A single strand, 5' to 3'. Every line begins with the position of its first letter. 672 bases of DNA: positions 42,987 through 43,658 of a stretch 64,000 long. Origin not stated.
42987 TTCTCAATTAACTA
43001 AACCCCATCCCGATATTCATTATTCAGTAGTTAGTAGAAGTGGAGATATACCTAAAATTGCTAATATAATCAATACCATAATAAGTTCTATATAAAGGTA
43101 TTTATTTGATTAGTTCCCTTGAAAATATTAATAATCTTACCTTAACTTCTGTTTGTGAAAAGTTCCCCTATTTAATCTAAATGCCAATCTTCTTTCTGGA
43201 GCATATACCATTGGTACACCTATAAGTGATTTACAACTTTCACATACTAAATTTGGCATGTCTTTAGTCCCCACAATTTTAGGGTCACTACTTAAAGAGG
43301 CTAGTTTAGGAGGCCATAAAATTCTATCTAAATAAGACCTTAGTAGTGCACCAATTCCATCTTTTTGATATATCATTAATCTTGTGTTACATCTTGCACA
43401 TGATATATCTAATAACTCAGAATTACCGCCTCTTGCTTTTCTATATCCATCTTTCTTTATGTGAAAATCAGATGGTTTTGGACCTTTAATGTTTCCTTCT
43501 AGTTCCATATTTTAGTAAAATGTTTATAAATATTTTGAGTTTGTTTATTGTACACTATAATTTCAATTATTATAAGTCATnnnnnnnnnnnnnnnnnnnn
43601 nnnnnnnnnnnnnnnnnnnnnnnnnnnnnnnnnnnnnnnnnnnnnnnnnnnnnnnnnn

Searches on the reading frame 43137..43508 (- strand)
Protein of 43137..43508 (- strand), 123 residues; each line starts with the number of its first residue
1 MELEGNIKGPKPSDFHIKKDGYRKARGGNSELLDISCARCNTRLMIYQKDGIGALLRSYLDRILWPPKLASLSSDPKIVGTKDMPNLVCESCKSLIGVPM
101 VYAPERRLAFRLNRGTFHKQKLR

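Call 3: search_protein_families(library=pfam, proteins=[window:43137-43508:-], max_evalue=0.01)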
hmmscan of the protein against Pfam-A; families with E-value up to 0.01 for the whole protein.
window:43137-43508:- (123 aa): 0 families

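Call 4: search_protein_families(library=ncbifam, proteins=[window:43137-43508:-], max_evalue=0.01)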
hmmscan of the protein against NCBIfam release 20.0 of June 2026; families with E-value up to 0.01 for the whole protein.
window:43137-43508:- (123 aa): 0 families

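Call 50: find_homologous_proteins(query=window:43137-43508:-, max_evalue=0.001)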
Query window:43137-43508:- (123 aa): 13 proteins with E <= 0.001 among 15 candidates.
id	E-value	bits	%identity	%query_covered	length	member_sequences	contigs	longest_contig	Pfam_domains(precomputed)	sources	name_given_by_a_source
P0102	1.5e-72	260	92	100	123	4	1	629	-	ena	-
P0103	1.3e-55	205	76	100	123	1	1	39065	-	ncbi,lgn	-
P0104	2.5e-53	198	74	100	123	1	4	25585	-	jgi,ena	-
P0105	2.6e-53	198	73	97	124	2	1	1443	-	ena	-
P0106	1.3e-52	195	73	100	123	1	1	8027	-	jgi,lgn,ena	-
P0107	3.3e-52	194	72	100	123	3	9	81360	-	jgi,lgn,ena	-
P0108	9.5e-51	189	72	97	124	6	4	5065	-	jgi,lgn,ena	jgi:hypothetical protein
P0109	1.1e-47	180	71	93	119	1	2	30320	-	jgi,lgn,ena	-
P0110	2.8e-31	127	53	93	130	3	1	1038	-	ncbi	-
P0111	1.2e-30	125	59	90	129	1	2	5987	-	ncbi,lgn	-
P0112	5.0e-26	110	53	87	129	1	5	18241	-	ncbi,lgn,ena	-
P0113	3.3e-24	104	54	86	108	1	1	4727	-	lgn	-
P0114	1.3e-23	102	49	90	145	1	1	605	-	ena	-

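Call 53: search_protein_families(library=padloc, proteins=[window:43137-43508:-], max_evalue=0.01)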
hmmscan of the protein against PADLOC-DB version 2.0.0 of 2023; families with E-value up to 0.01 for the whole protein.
window:43137-43508:- (123 aa): 0 families

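Call 62: predict_structure(alignment_id=A2)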
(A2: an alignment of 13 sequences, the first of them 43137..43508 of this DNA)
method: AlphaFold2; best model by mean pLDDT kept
length: 123 residues; sequences in the alignment: 13
mean_pLDDT: 85.6   pTM: 0.79
mean pLDDT of the five models: 85.6, 82.7, 82.3, 78.7, 67.3
residues with pLDDT >= 90: 72; 70-90: 32; 50-70: 12; < 50: 7
segments of 3 or more residues with pLDDT < 50: 1-7
pLDDT, mean of each block of 10 residues (from residue 1): 48 77 66 94 93 87 93 91 95 97 91 95 82
secondary structure, 60 per line:
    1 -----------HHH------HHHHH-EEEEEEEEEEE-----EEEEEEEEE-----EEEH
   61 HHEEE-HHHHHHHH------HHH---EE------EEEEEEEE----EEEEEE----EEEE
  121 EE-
elements in order: H21-25 E27-37 E43-51 E57-59 E63-65 H67-74 E95-102 E107-112 E117-122
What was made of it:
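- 43137..43508 (-): u123: 123-aa Zn protein with two CxxC knuckles (C37/C40, C89/C92) and an invariant YQKDGxG motif. It has a beta-tent fold and is the convergent fourth member of the module. AF2 model: pLDDT 85.6 (call 62).
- On Beta-tent Zn domain (Yippee/MsrB/CULT): The AF2 model has pLDDT 85.6 (call 62).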

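Call 64: search_protein_representatives(alignment_id=A2)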
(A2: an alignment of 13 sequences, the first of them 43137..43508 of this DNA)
Query: 13 sequences, 121 profile positions. Proteins with E-value up to 0.001 (for the whole library): 548; up to 1e-10: 397; up to 1e-30: 41. The best 150 are listed.
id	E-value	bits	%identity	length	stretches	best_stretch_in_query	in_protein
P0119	4.1e-41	156.2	-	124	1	4-118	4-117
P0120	4.3e-40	152.9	-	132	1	9-117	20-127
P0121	2.2e-39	150.6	-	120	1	8-119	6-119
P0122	7.7e-37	142.4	-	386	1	15-119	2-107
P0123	1.4e-36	141.5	-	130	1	10-115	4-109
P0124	1.7e-36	141.3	-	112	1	13-119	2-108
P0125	3.8e-36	140.1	-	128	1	9-100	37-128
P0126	7.7e-36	139.2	-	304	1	13-119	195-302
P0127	1.2e-35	138.5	-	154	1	4-117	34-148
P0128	1.4e-35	138.3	-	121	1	13-119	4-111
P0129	1.8e-35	138.0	-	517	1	8-119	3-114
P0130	2.3e-35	137.6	-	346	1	5-119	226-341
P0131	2.9e-35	137.3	-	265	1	12-118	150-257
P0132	3.3e-35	137.1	-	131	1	7-119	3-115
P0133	4.2e-35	136.8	-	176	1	8-119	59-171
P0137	1.8e-34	134.7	-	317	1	10-119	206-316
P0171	1.3e-29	119.0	-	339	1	12-117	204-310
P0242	9.0e-24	100.2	-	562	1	11-119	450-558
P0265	2.5e-22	95.6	-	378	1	15-116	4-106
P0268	3.8e-22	95.0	-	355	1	7-119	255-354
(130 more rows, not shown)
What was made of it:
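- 43137..43508 (-): Family size: 548 representative clusters (call 64).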

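Call 65: search_protein_families(library=pfam, proteins=[P0122, P0126, P0129, P0130, P0131, P0137, P0171, P0242, P0265, P0268], max_evalue=0.01)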
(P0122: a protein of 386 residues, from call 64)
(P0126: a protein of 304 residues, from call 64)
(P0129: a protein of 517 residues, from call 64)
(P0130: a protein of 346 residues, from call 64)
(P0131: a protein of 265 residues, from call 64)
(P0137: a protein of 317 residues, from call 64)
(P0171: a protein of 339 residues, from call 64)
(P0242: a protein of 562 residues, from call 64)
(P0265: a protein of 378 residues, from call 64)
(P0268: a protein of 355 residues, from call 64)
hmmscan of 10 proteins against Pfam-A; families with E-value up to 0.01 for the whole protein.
P0122 (386 aa): 1 family
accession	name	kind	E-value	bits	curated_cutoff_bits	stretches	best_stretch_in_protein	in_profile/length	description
PF00925.25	GTP_cyclohydro2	-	4.5e-18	65.8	23.3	1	184-343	8-150/165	GTP cyclohydrolase II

P0126 (304 aa): 6 families
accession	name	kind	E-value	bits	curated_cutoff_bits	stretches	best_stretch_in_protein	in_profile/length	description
PF00625.27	Guanylate_kin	-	1.1e-12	48.5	25.2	1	3-132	2-134/182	Guanylate kinase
PF03193.22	RsgA_GTPase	-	0.0015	18.8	30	1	3-28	106-132/174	RsgA GTPase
PF25201.1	nSTAND6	-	0.003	18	27.7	1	3-27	18-42/148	Novel STAND NTPase 6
PF01926.29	MMR_HSR1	-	0.0049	17.4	21.9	0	7-42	3-38/113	50S ribosome-binding GTPase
PF13191.12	AAA_16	-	0.0058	17.6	32.6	1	3-24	24-45/167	AAA ATPase domain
PF14279.12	HNH_5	-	0.0074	16.6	27.5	0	205-224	21-42/56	HNH endonuclease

P0129 (517 aa): 2 families
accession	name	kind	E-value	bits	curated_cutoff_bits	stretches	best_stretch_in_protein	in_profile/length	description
PF02985.28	HEAT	-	0.00015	22.2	23.5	0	209-226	8-25/31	HEAT repeat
PF13646.12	HEAT_2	-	0.0027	18.4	27.7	0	209-265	7-58/88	HEAT repeats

P0130 (346 aa): 9 families
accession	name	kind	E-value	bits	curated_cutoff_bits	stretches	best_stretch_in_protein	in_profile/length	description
PF00625.27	Guanylate_kin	-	1.7e-17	64.2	25.2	1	9-172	2-167/182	Guanylate kinase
PF13173.12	AAA_14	-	0.00014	22.3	27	1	9-71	2-64/129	AAA domain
PF13191.12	AAA_16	-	0.00026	22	32.6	1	3-41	18-65/167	AAA ATPase domain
PF13401.12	AAA_22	-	0.0005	20.8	27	1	8-39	4-39/130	AAA domain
PF13207.12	AAA_17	-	0.0017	19.1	27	1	15-143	1-127/136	AAA domain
PF01637.24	ATPase_2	-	0.0019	18.5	33.2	1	6-52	17-63/225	ATPase domain predominantly from Archaea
PF03215.21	Rad17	-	0.0033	17.8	23.8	1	6-30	42-66/186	Rad17 P-loop domain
PF25199.1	nSTAND_NTPase5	-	0.007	16.6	34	0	4-30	36-62/145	Novel STAND NTPase 5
PF01712.25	dNK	-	0.0097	16.1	27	0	14-47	3-35/203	Deoxynucleoside kinase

P0131 (265 aa): 0 families

P0137 (317 aa): 12 families
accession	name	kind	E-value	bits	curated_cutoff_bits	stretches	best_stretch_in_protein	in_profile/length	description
PF00625.27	Guanylate_kin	-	5e-18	65.9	25.2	1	7-156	4-157/182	Guanylate kinase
PF00005.33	ABC_tran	-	0.00048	21.2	25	1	7-30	13-36/137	ABC transporter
PF07728.20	AAA_5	-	0.00058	20.3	22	1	9-35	3-30/139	AAA domain (dynein-related subfamily)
PF13191.12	AAA_16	-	0.00075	20.5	32.6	1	7-31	26-50/167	AAA ATPase domain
PF01926.29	MMR_HSR1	-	0.0013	19.3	21.9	1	10-50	4-42/113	50S ribosome-binding GTPase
PF13401.12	AAA_22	-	0.0024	18.6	27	1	5-38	5-33/130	AAA domain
PF13555.12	AAA_29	-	0.0049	17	27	1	7-22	24-39/61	P-loop containing region of AAA domain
PF03193.22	RsgA_GTPase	-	0.0056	17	30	1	4-26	105-127/174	RsgA GTPase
PF05729.18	NACHT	-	0.0086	16.4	26.7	0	9-60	4-58/167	NACHT domain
PF13476.12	AAA_23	-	0.0088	17.1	27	0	7-29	21-43/201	AAA domain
PF13671.12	AAA_33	-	0.0092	16.7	27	0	7-27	1-21/143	AAA domain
PF12775.13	AAA_7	-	0.0096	15.9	25.8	0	4-36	32-64/181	P-loop containing dynein motor region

P0171 (339 aa): 6 families
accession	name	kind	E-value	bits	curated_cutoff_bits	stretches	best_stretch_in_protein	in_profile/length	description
PF00625.27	Guanylate_kin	-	4.8e-14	52.9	25.2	1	5-164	2-165/182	Guanylate kinase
PF13191.12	AAA_16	-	4.1e-05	24.6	32.6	1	5-35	24-55/167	AAA ATPase domain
PF13401.12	AAA_22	-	4.7e-05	24.1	27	1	5-37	5-41/130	AAA domain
PF03215.21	Rad17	-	0.00079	19.9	23.8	1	3-25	43-65/186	Rad17 P-loop domain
PF13238.12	AAA_18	-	0.0047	17.8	29.4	0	9-28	2-21/128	AAA domain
PF00005.33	ABC_tran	-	0.0079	17.2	25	0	3-25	9-31/137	ABC transporter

P0242 (562 aa): 0 families

P0265 (378 aa): 1 family
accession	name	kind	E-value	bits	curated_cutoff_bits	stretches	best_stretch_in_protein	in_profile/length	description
PF00925.25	GTP_cyclohydro2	-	1e-26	93.9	23.3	1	173-344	7-161/165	GTP cyclohydrolase II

P0268 (355 aa): 16 families
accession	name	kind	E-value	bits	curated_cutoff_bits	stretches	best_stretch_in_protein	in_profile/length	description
PF03266.21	NTPase_1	-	3.2e-29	102.4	23.9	1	22-183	1-162/168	NTPase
PF13173.12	AAA_14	-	0.00014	22.3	27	1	21-155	3-98/129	AAA domain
PF01443.25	Viral_helicase1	-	0.00018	21.8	21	1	23-47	1-22/228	Viral superfamily 1 RNA helicase core domain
PF13401.12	AAA_22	-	0.0003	21.5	27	1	21-71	6-57/130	AAA domain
PF02492.25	cobW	-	0.00088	19.3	20.7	1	23-56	3-38/180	CobW/HypB/UreG, nucleotide-binding domain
PF13238.12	AAA_18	-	0.0009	20.1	29.4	1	23-58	1-34/128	AAA domain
PF05729.18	NACHT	-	0.0014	19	26.7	0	23-44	3-24/167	NACHT domain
PF13207.12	AAA_17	-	0.0028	18.4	27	1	26-48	1-23/136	AAA domain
PF00004.35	AAA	-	0.0037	18.1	21.2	0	23-132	1-73/131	ATPase family associated with various cellular activities (AAA)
PF04434.22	SWIM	-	0.0044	17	19.6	1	231-253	11-34/38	SWIM zinc finger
PF13555.12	AAA_29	-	0.006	16.7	27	0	20-37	22-39/61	P-loop containing region of AAA domain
PF13245.12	AAA_19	-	0.0067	17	25.1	0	17-47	8-38/134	AAA domain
PF03193.22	RsgA_GTPase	-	0.0072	16.6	30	1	16-63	102-148/174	RsgA GTPase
PF13191.12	AAA_16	-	0.0077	17.2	32.6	0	21-52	25-57/167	AAA ATPase domain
PF24883.2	NPHP3_N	-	0.0092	16.6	24.8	0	22-48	24-50/164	Nephrocystin 3, N-terminal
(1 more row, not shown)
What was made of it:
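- u123::GCHII (P0122, P0265), GK::u123 (P0126, P0130, P0137, P0171) and NTPase_1::u123 (P0268) (call 65). NTPase_1::u123 fusions exist (call 65).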

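Call 82: find_encoding_contigs(protein=P0122, flank=8000, max_places=3)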
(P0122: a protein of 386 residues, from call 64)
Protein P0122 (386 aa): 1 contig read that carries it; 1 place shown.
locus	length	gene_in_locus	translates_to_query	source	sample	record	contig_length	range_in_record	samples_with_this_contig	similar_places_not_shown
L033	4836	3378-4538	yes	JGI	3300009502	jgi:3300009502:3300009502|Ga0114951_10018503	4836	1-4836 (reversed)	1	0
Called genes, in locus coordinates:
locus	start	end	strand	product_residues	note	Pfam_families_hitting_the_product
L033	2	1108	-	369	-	?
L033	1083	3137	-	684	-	-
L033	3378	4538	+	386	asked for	PF00925:GTP_cyclohydro2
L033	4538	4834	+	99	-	?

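Call 83: find_encoding_contigs(protein=P0130, flank=8000, max_places=3)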
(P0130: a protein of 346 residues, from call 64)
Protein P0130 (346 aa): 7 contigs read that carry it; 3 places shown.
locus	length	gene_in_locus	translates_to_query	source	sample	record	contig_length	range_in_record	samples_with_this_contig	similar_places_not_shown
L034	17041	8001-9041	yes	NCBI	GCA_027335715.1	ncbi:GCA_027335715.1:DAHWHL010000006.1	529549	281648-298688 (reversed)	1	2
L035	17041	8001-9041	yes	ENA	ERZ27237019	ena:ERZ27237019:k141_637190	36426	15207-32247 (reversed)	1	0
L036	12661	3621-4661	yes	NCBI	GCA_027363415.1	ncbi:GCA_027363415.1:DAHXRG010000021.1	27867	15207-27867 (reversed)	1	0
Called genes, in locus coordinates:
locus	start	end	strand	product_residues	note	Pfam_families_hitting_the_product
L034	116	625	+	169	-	-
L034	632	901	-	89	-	PF03685:UPF0147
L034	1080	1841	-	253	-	PF01026:TatD_DNase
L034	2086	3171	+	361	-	PF06053:DUF929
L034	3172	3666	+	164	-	-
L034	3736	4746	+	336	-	PF02830:V4R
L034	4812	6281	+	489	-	PF00344:SecY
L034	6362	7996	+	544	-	PF00925:GTP_cyclohydro2, PF00215:OMPdecase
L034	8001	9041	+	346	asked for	PF00625:Guanylate_kin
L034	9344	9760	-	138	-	-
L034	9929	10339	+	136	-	-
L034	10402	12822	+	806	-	PF03104:DNA_pol_B_exo1, PF00136:DNA_pol_B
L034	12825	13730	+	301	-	PF00557:Peptidase_M24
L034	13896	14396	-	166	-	-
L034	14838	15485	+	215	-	PF01966:HD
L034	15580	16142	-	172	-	PF01351:RNase_HII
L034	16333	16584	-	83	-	PF05239:PRC (weak)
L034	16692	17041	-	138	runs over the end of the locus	-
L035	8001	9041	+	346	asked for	PF00625:Guanylate_kin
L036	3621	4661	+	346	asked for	PF00625:Guanylate_kin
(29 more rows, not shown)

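Call 88: find_related_loci(query=A2, collection=metagenome_contigs, flank=8000)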
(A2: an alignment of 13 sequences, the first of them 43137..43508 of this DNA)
Query A2 (123 aa) in metagenome_contigs; peptide patterns used: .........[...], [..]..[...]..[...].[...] (x = any residue, [..] = any of these).
430 stretches matched a pattern; 239 encode a relative of the query (tblastn E <= 1e-3); the best 80 are kept; 80 distinct loci.
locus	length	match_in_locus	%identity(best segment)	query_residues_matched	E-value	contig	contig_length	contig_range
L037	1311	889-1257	74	1-123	1e-61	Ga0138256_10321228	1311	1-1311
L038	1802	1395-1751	73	5-123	4e-59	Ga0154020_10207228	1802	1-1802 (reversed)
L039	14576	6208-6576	72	1-123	5e-57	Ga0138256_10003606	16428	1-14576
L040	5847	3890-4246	72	5-123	2e-56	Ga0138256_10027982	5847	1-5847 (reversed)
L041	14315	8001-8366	67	2-123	2e-53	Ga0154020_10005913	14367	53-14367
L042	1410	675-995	57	17-123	3e-38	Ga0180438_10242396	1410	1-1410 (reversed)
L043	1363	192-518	57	11-120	2e-37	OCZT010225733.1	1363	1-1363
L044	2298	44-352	59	17-121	1e-36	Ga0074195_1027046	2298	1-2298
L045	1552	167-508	53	6-121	1e-36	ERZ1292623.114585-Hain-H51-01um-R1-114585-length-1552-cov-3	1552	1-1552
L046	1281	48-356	59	17-121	4e-37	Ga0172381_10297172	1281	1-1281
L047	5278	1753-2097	52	5-121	9e-36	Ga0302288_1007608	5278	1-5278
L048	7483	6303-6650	53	4-121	8e-36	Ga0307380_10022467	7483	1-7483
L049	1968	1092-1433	55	5-120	1e-35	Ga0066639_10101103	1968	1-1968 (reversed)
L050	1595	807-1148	55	5-120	5e-36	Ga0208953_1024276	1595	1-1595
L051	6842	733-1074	55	5-120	1e-35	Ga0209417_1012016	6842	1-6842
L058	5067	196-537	53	6-121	4e-35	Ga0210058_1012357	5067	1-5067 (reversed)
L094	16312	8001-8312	49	17-121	1e-32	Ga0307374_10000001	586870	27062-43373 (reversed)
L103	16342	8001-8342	50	6-121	1e-32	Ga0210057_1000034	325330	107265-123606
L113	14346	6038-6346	53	17-120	7e-31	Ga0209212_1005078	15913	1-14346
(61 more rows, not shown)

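Call 103: search_solved_structures(query=L058:542-1408:+, max_evalue=10, show_alignments=5)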
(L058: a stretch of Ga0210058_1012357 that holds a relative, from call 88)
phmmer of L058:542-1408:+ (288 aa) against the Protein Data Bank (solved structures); distinct sequences matched with E-value up to 10: 4.
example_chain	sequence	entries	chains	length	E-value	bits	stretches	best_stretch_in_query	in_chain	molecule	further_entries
2bz0_A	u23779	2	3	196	9.9e-18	67.4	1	125-278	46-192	GTP CYCLOHYDROLASE II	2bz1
4i14_A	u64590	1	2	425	5.7e-17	64.9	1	73-279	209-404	Riboflavin biosynthesis protein RibBA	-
4rl4_A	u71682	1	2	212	5.6e-14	55.1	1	117-278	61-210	GTP cyclohydrolase-2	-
7w7h_A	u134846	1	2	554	0.76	12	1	167-264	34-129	Predicted kinase related to dihydroxyacetone kinase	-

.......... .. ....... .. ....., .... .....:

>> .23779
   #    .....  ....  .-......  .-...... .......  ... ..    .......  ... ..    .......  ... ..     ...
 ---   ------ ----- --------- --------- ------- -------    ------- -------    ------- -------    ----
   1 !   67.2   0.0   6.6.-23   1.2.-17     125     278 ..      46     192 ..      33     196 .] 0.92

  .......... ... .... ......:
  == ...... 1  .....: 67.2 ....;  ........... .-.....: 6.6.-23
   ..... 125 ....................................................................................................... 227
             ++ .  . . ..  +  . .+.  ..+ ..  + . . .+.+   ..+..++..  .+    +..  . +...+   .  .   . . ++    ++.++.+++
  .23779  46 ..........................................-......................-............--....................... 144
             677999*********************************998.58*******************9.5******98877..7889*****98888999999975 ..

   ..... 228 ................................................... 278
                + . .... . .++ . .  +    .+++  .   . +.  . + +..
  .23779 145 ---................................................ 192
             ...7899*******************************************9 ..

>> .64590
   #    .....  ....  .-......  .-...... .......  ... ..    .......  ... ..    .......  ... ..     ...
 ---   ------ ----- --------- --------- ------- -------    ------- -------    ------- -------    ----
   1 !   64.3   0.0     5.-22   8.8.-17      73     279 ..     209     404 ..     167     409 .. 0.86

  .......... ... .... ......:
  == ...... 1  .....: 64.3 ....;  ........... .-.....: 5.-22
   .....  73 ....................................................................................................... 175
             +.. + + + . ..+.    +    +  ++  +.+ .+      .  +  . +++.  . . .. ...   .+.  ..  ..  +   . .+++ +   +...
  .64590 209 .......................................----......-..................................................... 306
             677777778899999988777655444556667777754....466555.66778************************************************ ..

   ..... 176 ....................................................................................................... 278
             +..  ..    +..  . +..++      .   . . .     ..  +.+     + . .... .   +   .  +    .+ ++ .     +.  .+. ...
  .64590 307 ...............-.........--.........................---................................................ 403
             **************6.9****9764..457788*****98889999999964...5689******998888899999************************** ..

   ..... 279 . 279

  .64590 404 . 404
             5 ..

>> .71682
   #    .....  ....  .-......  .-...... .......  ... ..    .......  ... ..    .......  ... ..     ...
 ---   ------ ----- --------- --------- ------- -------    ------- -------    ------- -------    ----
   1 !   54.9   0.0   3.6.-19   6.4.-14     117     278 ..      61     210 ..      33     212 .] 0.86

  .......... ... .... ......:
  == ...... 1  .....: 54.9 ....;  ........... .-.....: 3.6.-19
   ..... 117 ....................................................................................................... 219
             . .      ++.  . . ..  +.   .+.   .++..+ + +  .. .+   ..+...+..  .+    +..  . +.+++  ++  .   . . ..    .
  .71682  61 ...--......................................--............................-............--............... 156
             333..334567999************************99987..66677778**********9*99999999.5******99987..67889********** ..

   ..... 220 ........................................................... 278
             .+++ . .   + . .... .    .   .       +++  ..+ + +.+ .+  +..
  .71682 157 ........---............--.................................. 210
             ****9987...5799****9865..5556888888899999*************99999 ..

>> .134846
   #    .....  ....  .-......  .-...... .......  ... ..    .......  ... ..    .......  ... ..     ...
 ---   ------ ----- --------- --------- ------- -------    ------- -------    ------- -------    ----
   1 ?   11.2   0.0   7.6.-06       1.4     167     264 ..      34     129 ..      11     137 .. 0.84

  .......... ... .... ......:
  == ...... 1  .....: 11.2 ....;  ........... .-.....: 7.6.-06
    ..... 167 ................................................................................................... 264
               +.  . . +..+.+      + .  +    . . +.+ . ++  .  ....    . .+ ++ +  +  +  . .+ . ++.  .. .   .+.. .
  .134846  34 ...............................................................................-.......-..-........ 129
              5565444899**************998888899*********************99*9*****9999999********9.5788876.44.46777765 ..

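Call 105: list_cluster_members(proteins=[P0130, L034:6362-7993:+, P0122, P0265, P0126, P0137, P0268, L113:7166-8572:+, L103:8421-9239:+, L094:5672-7366:+])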
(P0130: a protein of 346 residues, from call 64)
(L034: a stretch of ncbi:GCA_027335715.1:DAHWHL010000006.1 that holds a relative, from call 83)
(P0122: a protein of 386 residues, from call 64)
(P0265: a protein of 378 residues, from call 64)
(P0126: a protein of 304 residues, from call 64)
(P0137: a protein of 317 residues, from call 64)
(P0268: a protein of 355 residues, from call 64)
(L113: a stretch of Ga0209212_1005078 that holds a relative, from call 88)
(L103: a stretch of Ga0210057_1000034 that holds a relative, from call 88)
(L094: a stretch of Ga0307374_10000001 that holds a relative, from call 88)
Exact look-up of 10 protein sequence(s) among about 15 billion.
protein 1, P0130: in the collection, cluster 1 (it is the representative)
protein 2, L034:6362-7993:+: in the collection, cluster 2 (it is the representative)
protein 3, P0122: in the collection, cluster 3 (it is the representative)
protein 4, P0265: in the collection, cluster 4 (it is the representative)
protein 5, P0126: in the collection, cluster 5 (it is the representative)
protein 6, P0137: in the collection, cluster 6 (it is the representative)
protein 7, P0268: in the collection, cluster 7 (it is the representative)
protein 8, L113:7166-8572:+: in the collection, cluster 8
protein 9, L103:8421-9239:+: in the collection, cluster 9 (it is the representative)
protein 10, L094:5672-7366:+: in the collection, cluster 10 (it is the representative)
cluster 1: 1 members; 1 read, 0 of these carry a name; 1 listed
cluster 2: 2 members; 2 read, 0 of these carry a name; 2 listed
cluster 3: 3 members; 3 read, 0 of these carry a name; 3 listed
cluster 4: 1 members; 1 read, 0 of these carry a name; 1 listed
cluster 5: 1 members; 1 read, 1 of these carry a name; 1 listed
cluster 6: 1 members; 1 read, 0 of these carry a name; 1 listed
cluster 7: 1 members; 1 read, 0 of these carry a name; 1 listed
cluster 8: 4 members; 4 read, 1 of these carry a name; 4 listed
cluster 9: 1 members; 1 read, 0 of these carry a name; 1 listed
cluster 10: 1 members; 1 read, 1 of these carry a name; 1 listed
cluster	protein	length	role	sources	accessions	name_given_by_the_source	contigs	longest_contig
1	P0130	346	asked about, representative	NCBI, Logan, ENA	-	-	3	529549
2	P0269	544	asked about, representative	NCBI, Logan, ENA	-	-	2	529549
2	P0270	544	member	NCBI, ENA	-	-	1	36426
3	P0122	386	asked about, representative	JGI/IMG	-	-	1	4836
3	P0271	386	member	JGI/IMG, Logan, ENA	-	-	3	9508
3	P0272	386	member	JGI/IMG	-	-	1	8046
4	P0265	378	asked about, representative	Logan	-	-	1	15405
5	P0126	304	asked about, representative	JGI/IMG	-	guanylate kinase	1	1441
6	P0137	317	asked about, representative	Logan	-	-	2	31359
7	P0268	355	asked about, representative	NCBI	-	-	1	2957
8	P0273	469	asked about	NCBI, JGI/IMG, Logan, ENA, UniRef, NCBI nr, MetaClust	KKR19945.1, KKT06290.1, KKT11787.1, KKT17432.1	MAG: Orotidine 5'-phosphate decarboxylase [Candidatus Nomurabacteria bacterium ... | Orotidine-5'-phosphate decarboxylase n=1 Tax=Candidatus Nomurabacteria bacterium ... | status=active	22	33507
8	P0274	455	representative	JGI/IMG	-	-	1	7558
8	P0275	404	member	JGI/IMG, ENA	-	-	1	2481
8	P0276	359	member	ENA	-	-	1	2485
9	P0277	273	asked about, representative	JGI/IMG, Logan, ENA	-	-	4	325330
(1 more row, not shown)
